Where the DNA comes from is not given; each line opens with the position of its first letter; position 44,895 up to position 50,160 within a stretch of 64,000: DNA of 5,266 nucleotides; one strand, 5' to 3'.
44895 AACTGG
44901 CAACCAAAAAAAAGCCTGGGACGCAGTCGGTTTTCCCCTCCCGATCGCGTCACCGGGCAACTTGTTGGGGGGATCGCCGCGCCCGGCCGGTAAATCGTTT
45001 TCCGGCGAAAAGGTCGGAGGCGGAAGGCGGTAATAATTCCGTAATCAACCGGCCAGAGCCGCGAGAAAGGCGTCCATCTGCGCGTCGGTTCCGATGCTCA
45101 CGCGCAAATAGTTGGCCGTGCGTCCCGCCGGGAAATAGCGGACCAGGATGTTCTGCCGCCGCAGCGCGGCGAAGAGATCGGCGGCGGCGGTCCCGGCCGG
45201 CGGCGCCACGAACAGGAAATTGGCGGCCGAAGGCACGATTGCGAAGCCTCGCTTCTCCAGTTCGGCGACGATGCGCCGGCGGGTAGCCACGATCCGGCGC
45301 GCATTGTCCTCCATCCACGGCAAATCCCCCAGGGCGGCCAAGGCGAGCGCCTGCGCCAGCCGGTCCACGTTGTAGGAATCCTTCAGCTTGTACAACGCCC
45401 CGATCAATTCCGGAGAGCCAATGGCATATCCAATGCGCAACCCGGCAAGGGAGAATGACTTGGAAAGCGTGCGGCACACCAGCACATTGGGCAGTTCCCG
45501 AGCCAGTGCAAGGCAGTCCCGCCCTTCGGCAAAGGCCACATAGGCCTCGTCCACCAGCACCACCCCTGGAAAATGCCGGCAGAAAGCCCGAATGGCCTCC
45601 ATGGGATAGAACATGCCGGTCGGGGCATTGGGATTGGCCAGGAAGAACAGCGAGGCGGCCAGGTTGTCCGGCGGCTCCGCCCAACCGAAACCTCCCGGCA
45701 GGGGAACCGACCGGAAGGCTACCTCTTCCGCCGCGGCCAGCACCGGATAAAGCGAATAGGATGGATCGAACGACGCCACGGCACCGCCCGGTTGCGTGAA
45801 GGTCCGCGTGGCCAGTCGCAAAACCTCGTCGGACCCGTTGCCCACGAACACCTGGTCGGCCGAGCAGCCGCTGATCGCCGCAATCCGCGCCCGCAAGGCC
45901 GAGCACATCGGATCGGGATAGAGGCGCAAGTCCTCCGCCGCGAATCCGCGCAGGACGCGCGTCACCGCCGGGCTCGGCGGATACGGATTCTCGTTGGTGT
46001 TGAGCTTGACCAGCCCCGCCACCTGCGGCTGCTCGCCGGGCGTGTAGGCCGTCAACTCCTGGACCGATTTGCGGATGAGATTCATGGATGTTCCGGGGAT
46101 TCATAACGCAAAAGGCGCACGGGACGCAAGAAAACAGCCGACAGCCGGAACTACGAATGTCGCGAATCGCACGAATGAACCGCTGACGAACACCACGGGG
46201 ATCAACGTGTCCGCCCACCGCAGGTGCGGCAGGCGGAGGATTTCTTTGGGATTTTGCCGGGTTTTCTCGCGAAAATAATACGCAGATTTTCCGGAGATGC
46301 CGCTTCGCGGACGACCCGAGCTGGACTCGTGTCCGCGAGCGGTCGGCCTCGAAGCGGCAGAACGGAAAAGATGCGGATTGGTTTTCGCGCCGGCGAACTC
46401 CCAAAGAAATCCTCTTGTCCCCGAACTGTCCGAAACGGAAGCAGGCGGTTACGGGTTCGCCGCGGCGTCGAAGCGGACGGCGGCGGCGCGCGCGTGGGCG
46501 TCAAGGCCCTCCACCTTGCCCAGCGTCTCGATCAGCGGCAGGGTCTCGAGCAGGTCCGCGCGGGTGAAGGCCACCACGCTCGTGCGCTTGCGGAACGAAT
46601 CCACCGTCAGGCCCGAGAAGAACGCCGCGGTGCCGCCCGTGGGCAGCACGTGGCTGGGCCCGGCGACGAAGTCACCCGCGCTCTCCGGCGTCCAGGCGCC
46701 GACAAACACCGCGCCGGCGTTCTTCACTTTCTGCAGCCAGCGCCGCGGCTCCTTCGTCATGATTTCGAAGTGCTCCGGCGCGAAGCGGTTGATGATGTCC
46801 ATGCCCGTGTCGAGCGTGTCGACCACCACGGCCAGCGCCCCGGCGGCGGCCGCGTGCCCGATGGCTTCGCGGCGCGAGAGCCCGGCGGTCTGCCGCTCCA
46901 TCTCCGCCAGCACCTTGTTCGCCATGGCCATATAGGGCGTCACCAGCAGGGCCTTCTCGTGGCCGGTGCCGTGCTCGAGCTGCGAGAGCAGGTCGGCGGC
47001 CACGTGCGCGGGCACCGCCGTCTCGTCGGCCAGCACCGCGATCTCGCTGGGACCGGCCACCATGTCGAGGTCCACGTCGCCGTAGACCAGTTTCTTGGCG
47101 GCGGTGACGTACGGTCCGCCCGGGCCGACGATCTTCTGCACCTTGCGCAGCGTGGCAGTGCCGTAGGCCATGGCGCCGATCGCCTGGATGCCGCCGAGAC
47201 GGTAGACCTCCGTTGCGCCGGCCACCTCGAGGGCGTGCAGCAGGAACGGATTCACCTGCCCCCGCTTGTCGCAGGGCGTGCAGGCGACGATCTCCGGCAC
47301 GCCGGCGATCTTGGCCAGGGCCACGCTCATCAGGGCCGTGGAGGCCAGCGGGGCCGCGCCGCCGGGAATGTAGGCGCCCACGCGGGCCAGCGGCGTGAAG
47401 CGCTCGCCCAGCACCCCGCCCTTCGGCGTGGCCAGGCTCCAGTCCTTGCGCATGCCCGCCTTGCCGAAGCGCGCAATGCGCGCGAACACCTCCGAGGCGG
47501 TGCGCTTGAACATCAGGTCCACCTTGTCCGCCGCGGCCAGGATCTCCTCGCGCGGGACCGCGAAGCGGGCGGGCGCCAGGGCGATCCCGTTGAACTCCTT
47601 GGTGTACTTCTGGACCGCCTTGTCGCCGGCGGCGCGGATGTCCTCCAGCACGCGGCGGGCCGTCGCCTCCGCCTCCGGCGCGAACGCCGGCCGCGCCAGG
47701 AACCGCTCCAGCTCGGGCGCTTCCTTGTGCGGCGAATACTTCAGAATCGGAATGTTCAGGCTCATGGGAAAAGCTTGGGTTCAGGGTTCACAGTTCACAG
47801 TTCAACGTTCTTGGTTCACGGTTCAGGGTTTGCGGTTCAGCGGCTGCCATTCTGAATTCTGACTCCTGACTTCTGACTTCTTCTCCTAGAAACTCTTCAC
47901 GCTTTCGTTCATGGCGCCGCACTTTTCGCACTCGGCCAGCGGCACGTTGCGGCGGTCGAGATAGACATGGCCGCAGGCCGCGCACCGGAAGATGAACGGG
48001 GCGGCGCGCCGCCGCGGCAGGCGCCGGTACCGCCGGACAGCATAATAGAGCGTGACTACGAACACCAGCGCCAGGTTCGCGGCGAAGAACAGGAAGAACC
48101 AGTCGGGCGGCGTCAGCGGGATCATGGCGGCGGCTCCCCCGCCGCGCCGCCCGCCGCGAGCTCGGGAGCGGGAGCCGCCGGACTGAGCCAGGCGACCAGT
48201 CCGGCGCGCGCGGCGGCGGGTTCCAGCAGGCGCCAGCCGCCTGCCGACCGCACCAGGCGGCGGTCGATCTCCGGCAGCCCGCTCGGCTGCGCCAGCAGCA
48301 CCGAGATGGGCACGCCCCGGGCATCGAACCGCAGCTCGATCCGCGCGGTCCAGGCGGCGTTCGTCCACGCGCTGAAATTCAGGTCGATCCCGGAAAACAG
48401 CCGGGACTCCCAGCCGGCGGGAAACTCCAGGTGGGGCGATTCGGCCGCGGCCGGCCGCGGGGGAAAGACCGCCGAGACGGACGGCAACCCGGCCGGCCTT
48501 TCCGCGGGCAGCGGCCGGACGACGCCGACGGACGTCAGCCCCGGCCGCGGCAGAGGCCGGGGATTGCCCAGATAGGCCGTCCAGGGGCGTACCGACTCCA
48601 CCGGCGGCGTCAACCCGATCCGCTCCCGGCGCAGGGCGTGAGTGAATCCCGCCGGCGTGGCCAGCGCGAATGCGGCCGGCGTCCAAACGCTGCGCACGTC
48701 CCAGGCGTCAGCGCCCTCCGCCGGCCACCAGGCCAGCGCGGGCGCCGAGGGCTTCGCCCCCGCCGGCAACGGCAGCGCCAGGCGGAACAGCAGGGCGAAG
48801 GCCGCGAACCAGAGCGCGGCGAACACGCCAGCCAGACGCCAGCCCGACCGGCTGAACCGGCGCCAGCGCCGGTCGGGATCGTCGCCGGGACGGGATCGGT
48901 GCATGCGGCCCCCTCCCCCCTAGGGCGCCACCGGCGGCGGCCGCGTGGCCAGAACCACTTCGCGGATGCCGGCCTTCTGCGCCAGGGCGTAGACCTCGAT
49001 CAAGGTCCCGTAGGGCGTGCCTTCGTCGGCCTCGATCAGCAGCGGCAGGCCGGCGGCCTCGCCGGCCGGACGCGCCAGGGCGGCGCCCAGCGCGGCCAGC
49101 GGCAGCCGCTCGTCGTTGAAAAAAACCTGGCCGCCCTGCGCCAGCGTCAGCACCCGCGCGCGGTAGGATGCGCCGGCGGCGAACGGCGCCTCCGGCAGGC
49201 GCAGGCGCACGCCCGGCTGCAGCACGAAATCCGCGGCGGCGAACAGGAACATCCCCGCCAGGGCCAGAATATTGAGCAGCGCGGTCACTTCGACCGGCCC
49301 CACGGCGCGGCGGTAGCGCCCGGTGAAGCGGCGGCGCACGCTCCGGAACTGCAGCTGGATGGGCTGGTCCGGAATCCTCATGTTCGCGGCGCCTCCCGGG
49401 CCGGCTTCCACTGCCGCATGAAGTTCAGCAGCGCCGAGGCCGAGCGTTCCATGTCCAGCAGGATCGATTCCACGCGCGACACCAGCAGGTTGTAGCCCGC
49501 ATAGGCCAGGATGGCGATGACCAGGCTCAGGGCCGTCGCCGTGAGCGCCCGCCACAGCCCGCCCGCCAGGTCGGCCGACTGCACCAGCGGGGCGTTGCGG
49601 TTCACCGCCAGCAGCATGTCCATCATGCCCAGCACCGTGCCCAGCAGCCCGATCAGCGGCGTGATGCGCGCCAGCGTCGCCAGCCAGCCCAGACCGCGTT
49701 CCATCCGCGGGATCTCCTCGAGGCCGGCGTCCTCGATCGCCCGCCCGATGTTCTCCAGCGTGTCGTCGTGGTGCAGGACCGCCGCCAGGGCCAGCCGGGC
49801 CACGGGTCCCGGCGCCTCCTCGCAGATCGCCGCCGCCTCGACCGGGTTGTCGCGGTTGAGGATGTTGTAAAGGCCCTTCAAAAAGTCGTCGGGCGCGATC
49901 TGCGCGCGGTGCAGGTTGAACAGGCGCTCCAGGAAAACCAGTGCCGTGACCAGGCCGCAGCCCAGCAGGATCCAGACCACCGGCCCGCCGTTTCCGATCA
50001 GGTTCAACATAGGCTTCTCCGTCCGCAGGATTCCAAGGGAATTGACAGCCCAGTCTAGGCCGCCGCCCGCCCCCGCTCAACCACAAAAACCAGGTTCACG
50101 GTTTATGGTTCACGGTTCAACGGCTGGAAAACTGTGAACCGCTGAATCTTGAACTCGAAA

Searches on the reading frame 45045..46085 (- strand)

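Call 16: search_protein_families(library=pfam, proteins=[window:45045-46085:-], max_evalue=0.001)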
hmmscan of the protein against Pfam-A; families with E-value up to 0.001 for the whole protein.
window:45045-46085:- (346 aa): 1 family
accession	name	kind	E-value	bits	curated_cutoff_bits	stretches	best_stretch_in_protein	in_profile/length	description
PF00155.27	Aminotran_1_2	-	5e-54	184.3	19.7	1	25-344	3-361/361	Aminotransferase class I and II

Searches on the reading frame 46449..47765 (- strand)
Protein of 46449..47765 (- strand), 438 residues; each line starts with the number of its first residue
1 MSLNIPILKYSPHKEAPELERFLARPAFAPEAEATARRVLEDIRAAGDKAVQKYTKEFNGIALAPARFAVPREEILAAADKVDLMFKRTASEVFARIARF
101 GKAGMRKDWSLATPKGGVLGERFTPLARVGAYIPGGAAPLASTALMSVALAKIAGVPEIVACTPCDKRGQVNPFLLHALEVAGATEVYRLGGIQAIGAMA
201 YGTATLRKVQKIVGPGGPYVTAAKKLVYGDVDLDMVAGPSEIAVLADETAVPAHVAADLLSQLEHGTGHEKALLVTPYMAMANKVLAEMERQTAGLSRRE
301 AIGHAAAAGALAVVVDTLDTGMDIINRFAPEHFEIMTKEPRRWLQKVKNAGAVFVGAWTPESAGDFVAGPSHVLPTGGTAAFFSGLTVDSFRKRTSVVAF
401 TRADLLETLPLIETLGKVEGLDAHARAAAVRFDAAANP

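Call 16: search_protein_families(library=pfam, proteins=[window:46449-47765:-], max_evalue=0.001)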
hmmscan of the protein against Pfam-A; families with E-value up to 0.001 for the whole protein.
window:46449-47765:- (438 aa): 1 family
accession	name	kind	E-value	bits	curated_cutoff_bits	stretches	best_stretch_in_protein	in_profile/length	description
PF00815.25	Histidinol_dh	-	1.2e-142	476.2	27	1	31-432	10-411/411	Histidinol dehydrogenase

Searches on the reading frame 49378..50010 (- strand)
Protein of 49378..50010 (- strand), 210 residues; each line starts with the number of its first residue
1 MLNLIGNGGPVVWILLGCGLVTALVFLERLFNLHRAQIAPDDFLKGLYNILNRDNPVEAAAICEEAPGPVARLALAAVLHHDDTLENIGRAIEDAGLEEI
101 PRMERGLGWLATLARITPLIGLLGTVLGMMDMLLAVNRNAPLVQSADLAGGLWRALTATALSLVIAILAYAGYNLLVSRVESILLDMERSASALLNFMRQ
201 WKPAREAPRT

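Call 16: search_protein_families(library=pfam, proteins=[window:49378-50010:-], max_evalue=0.001)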
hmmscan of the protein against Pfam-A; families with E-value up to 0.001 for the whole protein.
window:49378-50010:- (210 aa): 1 family
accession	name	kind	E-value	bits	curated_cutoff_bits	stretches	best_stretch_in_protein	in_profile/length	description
PF01618.21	MotA_ExbB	-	3e-26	92.1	22.9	1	72-188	8-126/127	MotA/TolQ/ExbB proton channel family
